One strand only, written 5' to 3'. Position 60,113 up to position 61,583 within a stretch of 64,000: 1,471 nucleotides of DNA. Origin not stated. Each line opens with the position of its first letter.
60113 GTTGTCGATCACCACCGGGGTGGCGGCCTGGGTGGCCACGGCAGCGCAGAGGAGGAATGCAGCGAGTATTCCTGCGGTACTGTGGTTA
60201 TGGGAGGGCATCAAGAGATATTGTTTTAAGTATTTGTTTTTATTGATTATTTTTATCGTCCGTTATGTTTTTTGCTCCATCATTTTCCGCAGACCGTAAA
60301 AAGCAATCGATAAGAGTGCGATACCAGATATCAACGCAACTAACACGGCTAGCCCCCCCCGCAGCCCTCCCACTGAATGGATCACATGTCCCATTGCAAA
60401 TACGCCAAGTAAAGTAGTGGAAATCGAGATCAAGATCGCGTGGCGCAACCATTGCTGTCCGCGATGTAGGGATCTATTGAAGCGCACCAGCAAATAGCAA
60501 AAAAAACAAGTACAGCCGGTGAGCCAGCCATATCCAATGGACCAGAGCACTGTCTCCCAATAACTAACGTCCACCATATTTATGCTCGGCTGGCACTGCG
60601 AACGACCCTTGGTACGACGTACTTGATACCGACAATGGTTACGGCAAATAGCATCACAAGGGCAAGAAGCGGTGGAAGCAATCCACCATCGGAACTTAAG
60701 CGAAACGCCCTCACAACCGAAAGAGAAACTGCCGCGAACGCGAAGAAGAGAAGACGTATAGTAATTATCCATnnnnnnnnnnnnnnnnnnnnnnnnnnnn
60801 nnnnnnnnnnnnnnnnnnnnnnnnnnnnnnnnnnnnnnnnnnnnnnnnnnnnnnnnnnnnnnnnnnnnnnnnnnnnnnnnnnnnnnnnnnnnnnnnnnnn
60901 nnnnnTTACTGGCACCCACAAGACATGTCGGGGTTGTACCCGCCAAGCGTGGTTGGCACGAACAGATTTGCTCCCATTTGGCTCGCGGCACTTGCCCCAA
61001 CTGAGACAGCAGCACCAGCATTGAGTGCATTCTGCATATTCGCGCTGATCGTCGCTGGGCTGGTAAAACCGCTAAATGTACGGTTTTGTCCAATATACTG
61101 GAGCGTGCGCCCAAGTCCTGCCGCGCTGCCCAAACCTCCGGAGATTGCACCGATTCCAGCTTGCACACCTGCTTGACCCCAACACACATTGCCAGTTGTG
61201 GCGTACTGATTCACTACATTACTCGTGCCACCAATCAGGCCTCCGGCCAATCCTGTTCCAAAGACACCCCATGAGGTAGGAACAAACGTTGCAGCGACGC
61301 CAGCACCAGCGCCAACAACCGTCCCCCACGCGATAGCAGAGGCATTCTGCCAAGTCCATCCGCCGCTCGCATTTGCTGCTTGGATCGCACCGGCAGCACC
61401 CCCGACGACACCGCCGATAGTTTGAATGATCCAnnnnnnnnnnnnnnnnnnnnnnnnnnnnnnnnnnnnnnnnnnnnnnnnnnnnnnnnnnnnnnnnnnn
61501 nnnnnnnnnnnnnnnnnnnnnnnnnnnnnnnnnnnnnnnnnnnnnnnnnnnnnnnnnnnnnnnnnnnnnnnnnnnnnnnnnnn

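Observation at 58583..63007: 1.57-kb direct repeat at offset 2851 nt: tandem toxin genes with an identity gradient ending at the DPxGL junction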

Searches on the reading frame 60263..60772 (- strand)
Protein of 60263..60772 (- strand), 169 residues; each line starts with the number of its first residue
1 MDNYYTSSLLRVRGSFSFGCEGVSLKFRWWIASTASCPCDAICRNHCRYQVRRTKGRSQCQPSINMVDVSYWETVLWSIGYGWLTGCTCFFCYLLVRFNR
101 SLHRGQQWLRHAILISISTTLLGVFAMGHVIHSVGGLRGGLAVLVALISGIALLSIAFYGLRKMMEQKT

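Call 7: search_protein_families(library=pfam, proteins=[window:60263-60772:-], max_evalue=0.01)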
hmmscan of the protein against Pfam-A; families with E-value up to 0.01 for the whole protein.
window:60263-60772:- (169 aa): 0 families

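Call 11: search_protein_families(library=ncbifam, proteins=[window:60263-60772:-], max_evalue=0.01)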
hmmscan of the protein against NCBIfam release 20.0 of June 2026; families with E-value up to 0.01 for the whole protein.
window:60263-60772:- (169 aa): 0 families
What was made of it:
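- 60263..60577 (-): Second small membrane ORF, 104 aa, after immA1. Its function is unknown; it may be a second immunity or accessory protein. No family hit (calls 7, 11).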

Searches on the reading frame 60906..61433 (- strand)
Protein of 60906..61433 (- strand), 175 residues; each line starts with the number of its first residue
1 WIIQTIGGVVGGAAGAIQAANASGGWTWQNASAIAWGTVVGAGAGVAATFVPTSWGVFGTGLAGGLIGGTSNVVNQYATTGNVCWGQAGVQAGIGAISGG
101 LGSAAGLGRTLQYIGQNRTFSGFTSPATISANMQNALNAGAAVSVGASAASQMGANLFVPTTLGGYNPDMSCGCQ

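Call 20: search_protein_families(library=pfam, proteins=[window:60906-61433:-], max_evalue=0.1)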
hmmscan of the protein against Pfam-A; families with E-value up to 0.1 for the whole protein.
window:60906-61433:- (175 aa): 0 families

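Call 37: find_homologous_proteins(query=window:60909-61433:-, max_evalue=0.001)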
Query seq(175 aa) (175 aa): 1 proteins with E <= 0.001 among 7104 candidates.
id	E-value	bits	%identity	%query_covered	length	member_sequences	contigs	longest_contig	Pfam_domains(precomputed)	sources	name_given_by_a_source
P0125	9.3e-78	278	83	86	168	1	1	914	-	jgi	-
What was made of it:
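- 60906..63071 (-): Module A, the upstream copy, 721 aa. Signal peptide 62988-63071; Golvesin_C array about 61782-62987; RHS core 61434-61781; CT_A 60909-61433, a Gly/Ala/Ser-rich predicted membrane-active toxin. An SD-like AAGGGG lies 8 nt before the ATG. One CT_A homologue at 83% identity (call 37).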

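Call 38: find_encoding_contigs(protein=P0125, flank=3000, max_places=3)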
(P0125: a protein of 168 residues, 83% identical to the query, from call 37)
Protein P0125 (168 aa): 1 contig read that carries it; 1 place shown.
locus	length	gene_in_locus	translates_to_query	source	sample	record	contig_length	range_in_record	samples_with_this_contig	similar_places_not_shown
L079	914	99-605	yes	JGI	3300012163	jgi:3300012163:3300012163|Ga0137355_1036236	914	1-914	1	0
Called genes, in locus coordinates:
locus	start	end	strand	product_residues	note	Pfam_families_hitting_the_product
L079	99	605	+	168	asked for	-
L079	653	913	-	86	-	?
